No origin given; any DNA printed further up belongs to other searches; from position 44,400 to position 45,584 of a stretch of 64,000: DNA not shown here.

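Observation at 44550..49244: Nonulosonate operon carries a formyltransferase, a PIG-L deacetylase and a Zn-ribbon C-methyltransferase, suggesting a novel decorated sugar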

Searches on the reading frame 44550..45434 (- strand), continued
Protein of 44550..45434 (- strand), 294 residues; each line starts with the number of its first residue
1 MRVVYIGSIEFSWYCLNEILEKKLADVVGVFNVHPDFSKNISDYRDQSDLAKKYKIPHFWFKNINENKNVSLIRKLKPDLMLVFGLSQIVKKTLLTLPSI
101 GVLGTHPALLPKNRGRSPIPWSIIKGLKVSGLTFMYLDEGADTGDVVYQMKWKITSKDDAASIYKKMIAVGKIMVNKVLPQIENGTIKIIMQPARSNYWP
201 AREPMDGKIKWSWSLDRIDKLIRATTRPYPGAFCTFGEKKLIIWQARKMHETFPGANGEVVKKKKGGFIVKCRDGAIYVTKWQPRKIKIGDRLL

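Call 39: find_related_loci(query=A2, collection=metagenome_contigs, flank=8000)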
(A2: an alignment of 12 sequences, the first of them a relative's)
Query A2 (294 aa) in metagenome_contigs; peptide patterns used: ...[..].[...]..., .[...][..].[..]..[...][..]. (x = any residue, [..] = any of these).
599 stretches matched a pattern (row limit reached: there are more); 532 encode a relative of the query (tblastn E <= 1e-3); the best 80 are kept; 80 distinct loci.
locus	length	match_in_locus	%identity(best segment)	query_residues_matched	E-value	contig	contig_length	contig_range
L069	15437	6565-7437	60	1-291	4e-120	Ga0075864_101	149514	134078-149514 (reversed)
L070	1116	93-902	46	1-279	2e-81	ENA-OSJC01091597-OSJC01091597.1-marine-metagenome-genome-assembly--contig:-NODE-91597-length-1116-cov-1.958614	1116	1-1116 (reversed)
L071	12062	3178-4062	39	1-289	8e-75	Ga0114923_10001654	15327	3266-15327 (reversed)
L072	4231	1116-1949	43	1-277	3e-74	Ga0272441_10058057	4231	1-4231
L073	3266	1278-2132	39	1-283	3e-74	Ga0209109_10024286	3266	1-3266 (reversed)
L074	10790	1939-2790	44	1-283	2e-73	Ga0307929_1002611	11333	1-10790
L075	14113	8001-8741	48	1-246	8e-73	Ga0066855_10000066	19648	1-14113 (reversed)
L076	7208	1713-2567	42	1-285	5e-72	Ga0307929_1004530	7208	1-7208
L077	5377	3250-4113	40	1-283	1e-71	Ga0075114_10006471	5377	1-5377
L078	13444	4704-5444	47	1-246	1e-71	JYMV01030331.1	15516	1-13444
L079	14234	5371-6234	41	1-283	4e-71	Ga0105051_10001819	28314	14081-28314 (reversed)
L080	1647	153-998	41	2-281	3e-74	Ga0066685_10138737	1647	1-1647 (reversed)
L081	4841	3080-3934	41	1-284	7e-71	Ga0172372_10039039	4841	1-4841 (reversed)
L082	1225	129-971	43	1-281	3e-75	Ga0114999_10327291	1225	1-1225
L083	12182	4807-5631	43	1-277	3e-70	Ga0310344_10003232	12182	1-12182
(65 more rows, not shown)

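Call 55: search_dna_similar(query=window:44550-45434:-, collection=plasmids, mode=protein, max_evalue=1e-20, max_rows=25)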
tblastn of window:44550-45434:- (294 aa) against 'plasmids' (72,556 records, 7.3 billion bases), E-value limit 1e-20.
Records with a match: 242; places in all: 252; records where one place covers at least 80% of the query: 234.
Best place of each record, by identity: <60% 242.
By first word of the organism name: Pantoea 93; Sinorhizobium 73; Ensifer 8; Rhizobium 7; Roseibium 6; Klebsiella 5; Escherichia 5; Labrenzia 4; Mycobacterium 4; Salmonella 3; and 24 more.
By predicted mobility (MOB-suite, as given by PLSDB): non-mobilizable 150; mobilizable 81; conjugative 11.
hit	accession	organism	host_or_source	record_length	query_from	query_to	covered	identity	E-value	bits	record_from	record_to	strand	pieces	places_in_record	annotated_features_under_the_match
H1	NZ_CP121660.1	Sinorhizobium terangae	Desmanthus virgatus,cell culture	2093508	1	282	96%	33.2%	4e-38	150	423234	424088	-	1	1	none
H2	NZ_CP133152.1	Sinorhizobium chiapasense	Acaciella angustissima,cell culture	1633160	1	282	96%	33.2%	2e-34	139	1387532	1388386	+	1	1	none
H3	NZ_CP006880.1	Rhizobium gallicum bv. gallicum R602sp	Phaseolus vulgaris,whole ...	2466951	1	289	98%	32.3%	1e-39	154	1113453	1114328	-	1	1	record has no annotation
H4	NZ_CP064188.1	Rhizobium sp. 007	Onobrychis viciifolia,cell culture,root ...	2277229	1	289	98%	32.0%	3e-39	152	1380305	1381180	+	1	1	none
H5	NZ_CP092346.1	Rhizobium gallicum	Phaseolus vulgaris,Cell culture,nodule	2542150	1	289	98%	32.0%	3e-37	147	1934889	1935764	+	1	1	none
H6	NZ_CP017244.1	Rhizobium etli 8C-3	Phaseolus vulgaris,cell culture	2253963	1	293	100%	31.0%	1e-37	149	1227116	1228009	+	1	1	record has no annotation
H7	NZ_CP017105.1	Rhizobium gallicum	Phaseolus vulgaris,Whole ...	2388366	1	289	98%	31.3%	7e-39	152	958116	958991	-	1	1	none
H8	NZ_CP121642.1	Rhizobium sp. CC1099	Onobrychis viciifolia,cell culture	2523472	1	289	98%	31.3%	2e-38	150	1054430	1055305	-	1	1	none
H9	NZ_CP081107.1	Ruegeria sp. B32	-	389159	1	283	96%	31.8%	1e-30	128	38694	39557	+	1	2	formyltransferase family protein | sugar transferase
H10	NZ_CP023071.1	Sinorhizobium fredii CCBAU 83666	G.max,nodule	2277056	1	282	96%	31.8%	3e-34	138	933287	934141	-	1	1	record has no annotation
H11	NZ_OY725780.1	Parabacteroides distasonis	-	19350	1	246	84%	36.4%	4e-41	158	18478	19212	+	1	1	sugar transferase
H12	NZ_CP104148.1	Sinorhizobium medicae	Trigonella foenum-graecum,cell culture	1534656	1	283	96%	31.4%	4e-34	138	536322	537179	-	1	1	none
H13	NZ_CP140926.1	Sinorhizobium medicae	Medicago lupulina,whole organism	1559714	1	283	96%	31.4%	4e-34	138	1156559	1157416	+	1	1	none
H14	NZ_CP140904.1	Sinorhizobium medicae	Medicago lupulina,whole organism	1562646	1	283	96%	31.4%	4e-34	138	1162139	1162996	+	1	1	none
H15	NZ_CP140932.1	Sinorhizobium medicae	Medicago lupulina,whole organism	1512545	1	283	96%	31.4%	5e-34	138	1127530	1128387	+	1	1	none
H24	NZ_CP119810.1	Halorussus caseinilyticus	cell culture,coastal saline-alkali land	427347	1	246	84%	35.6%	5e-46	172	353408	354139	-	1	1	methionyl-tRNA formyltransferase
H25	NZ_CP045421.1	Palleronia sp. THAF1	pure culture,Surface of a polyethylene ...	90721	1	233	79%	37.2%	2e-42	162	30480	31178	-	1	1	formyltransferase family protein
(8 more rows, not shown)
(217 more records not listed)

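Call 56: get_annotated_region(hit=H24, flank=10000)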
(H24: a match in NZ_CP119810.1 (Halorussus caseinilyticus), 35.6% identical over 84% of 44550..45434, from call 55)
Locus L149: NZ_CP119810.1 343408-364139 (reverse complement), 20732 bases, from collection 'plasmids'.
description: Halorussus caseinilyticus strain DT72 plasmid unnamed1, complete sequence
organism: Halorussus caseinilyticus (NCBI taxid 3034025)
taxonomy: Archaea; Euryarchaeota; Halobacteria; Halobacteriales; Haladaptataceae; Halorussus; Halorussus caseinilyticus
host: -; source: cell culture,coastal saline-alkali land; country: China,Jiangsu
typing (MOB-suite, as given by PLSDB): non-mobilizable
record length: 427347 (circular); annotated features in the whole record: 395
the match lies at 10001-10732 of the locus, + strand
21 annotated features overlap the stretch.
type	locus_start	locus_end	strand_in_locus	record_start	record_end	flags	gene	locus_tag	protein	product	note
CDS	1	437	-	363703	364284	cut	-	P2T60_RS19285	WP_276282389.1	hypothetical protein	-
CDS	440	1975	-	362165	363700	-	-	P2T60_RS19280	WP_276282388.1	DUF58 domain-containing protein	-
CDS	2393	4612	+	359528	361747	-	-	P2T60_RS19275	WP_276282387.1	hypothetical protein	-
CDS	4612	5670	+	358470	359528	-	-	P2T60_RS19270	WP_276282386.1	DUF1616 domain-containing protein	-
CDS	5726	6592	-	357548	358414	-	-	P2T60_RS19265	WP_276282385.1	class I SAM-dependent methyltransferase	-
CDS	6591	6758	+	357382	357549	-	-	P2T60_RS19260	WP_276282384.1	hypothetical protein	-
CDS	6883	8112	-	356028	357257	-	neuC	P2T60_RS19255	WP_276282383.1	UDP-N-acetylglucosamine 2-epimerase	GO:0006047 - UDP-N-acetylglucosamine metabolic process [Evidence IEA]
CDS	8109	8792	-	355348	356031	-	-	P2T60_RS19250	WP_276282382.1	PIG-L deacetylase family protein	-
CDS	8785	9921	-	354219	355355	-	neuB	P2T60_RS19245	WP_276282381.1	N-acetylneuraminate synthase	GO:0016051 - carbohydrate biosynthetic process [Evidence IEA]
CDS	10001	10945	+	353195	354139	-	-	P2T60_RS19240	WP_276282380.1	methionyl-tRNA formyltransferase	GO:0071951 - conversion of methionyl-tRNA to N-formyl-methionyl-tRNA [Evidence IEA]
CDS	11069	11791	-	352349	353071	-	-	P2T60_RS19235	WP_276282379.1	formyltransferase family protein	GO:0009058 - biosynthetic process [Evidence IEA]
CDS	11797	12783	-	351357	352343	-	-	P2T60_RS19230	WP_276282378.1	Gfo/Idh/MocA family oxidoreductase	-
CDS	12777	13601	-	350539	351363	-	-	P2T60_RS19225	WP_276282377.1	SDR family oxidoreductase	-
CDS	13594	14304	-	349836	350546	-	-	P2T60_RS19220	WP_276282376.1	acylneuraminate cytidylyltransferase family protein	-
CDS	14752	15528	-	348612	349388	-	-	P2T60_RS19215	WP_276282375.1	oxidoreductase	-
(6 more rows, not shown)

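Call 58: get_annotated_region(hit=H25, flank=8000)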
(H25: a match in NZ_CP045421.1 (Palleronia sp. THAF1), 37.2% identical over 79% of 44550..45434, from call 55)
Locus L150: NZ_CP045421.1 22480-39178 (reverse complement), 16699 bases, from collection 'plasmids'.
description: Palleronia sp. THAF1 plasmid pTHAF1_a, complete sequence
organism: Palleronia sp. THAF1 (NCBI taxid 2587842)
taxonomy: Bacteria; Pseudomonadota; Alphaproteobacteria; Rhodobacterales; Roseobacteraceae; Palleronia; Palleronia sp. THAF1
host: -; source: pure culture,Surface of a polyethylene microplastic particle present in tank 6 of a marine aquarium ...; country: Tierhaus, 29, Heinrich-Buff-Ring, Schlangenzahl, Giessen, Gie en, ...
typing (MOB-suite, as given by PLSDB): non-mobilizable
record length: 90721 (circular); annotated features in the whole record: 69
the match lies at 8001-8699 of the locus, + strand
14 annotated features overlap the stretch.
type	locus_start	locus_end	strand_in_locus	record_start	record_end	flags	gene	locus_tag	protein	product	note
CDS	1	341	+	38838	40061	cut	-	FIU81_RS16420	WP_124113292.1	polysaccharide biosynthesis/export family protein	GO:0015774 - polysaccharide transport [Evidence IEA]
CDS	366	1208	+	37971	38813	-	-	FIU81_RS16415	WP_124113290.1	sulfotransferase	-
CDS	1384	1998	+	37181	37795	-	-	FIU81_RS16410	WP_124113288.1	response regulator transcription factor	GO:0000160 - phosphorelay signal transduction system [Evidence IEA]; GO:0006355 - regulation of DNA-templated ...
CDS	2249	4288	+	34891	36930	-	-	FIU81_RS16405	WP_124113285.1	nucleoside-diphosphate sugar epimerase/dehydratase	GO:0000271 - polysaccharide biosynthetic process [Evidence IEA]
CDS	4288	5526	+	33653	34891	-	-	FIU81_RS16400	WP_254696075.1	DegT/DnrJ/EryC1/StrS aminotransferase family protein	-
CDS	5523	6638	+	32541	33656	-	-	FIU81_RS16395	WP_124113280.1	glycosyltransferase family 4 protein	-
CDS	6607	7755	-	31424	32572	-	-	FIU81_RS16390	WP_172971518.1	acyltransferase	-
CDS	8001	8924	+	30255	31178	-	-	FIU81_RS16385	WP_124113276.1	formyltransferase family protein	GO:0009058 - biosynthetic process [Evidence IEA]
CDS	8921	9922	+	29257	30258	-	-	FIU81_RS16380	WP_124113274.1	ATP-grasp domain-containing protein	-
CDS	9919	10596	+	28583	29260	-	-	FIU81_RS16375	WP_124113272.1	HAD family hydrolase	-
CDS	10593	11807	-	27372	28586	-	-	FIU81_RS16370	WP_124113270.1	glycosyltransferase family 4 protein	-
CDS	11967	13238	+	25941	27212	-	-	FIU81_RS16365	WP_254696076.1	O-antigen ligase family protein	GO:0009103 - lipopolysaccharide biosynthetic process [Evidence IEA]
CDS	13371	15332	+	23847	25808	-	-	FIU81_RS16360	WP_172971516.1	tyrosine-protein kinase family protein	-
CDS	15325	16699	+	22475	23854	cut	-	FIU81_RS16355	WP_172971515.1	hypothetical protein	-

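Call 67: predict_structure(alignment_id=A1)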
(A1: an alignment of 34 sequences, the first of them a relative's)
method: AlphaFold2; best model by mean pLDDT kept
length: 294 residues; sequences in the alignment: 34
mean_pLDDT: 96.1   pTM: 0.90
mean pLDDT of the five models: 96.1, 95.9, 95.2, 94.6, 94.6
residues with pLDDT >= 90: 271; 70-90: 23; 50-70: 0; < 50: 0
segments of 3 or more residues with pLDDT < 50: none
pLDDT, mean of each block of 10 residues (from residue 1): 98 99 99 94 95 99 97 98 91 97 97 93 97 96 95 97 98 99 98 92 92 97 94 95 97 96 96 97 94 96
secondary structure, 60 per line:
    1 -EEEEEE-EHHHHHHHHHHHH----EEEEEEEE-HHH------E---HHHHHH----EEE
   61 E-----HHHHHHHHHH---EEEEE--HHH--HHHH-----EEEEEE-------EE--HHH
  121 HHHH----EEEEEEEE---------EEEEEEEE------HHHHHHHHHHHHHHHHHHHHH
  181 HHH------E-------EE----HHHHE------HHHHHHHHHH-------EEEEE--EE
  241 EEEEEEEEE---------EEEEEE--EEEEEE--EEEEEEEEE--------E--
elements in order: E2-7 H10-21 E26-33 H48-53 E58-61 H67-76 E80-84 H92-95 E101-106 H118-124 E129-136 E146-153 H160-183 H204-207 H215-224 E232-236 E239-249 E259-264 E267-272 E275-283

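Call 69: fold_search(model_id=the predicted structure, library=pdb)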
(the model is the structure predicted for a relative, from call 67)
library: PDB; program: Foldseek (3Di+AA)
matches with E <= 10: 1682; with E <= 0.001: 156
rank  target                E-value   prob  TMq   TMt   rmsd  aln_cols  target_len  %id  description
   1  5j63_B                3.4e-31  1.00  0.85  0.84   3.0       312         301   25  Crystal Structure of the N-terminal N-formyltransferase Domain (residues 1-306) of Escherichia coli Arna in Complex wi (released 2016-05-25)
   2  2bln_A                6.0e-31  1.00  0.83  0.82   3.4       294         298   24  N-terminal formyltransferase domain of ArnA in complex with N-5- formyltetrahydrofolate and UMP (released 2005-04-08)
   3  4wkg_F                2.2e-30  1.00  0.84  0.41   3.3       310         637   24  The crystal structure of apo ArnA features an unexpected central binding pocket and provides an explanation for enzyma (released 2014-12-17)
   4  5j63_A                2.5e-30  1.00  0.85  0.83   3.3       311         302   25  Crystal Structure of the N-terminal N-formyltransferase Domain (residues 1-306) of Escherichia coli Arna in Complex wi (released 2016-05-25)
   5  4iqf_A                3.8e-30  1.00  0.83  0.79   3.9       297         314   26  Crystal Structure of Methyionyl-tRNA Formyltransferase from Bacillus anthracis (released 2013-01-23)
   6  4iqf_C                7.1e-30  1.00  0.85  0.80   3.6       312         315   26  Crystal Structure of Methyionyl-tRNA Formyltransferase from Bacillus anthracis (released 2013-01-23)
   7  4wkg_C                8.5e-30  1.00  0.85  0.41   3.0       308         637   25  The crystal structure of apo ArnA features an unexpected central binding pocket and provides an explanation for enzyma (released 2014-12-17)
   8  4wkg_B                1.1e-29  1.00  0.85  0.41   3.0       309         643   24  The crystal structure of apo ArnA features an unexpected central binding pocket and provides an explanation for enzyma (released 2014-12-17)
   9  4wkg_A                1.7e-29  1.00  0.85  0.41   3.1       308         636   24  The crystal structure of apo ArnA features an unexpected central binding pocket and provides an explanation for enzyma (released 2014-12-17)
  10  2fmt_A                1.8e-29  1.00  0.84  0.79   4.1       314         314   26  METHIONYL-TRNAFMET FORMYLTRANSFERASE COMPLEXED WITH FORMYL-METHIONYL-TRNAFMET (released 1999-07-29)
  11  5j63_D                2.0e-29  1.00  0.85  0.83   3.3       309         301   24  Crystal Structure of the N-terminal N-formyltransferase Domain (residues 1-306) of Escherichia coli Arna in Complex wi (released 2016-05-25)
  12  4iqf_B                2.3e-29  1.00  0.86  0.81   3.3       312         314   26  Crystal Structure of Methyionyl-tRNA Formyltransferase from Bacillus anthracis (released 2013-01-23)
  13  3r8x                  2.6e-29  1.00  0.78  0.74   4.4       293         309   27  Crystal Structure of Methionyl-tRNA Formyltransferase from Yersinia pestis complexed with L-methionine (released 2011-04-13)
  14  4wkg_D                2.7e-29  1.00  0.84  0.41   3.3       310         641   24  The crystal structure of apo ArnA features an unexpected central binding pocket and provides an explanation for enzyma (released 2014-12-17)
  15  1z7e_A                3.7e-29  1.00  0.84  0.41   3.0       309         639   24  Crystal structure of full length ArnA (released 2005-06-07)
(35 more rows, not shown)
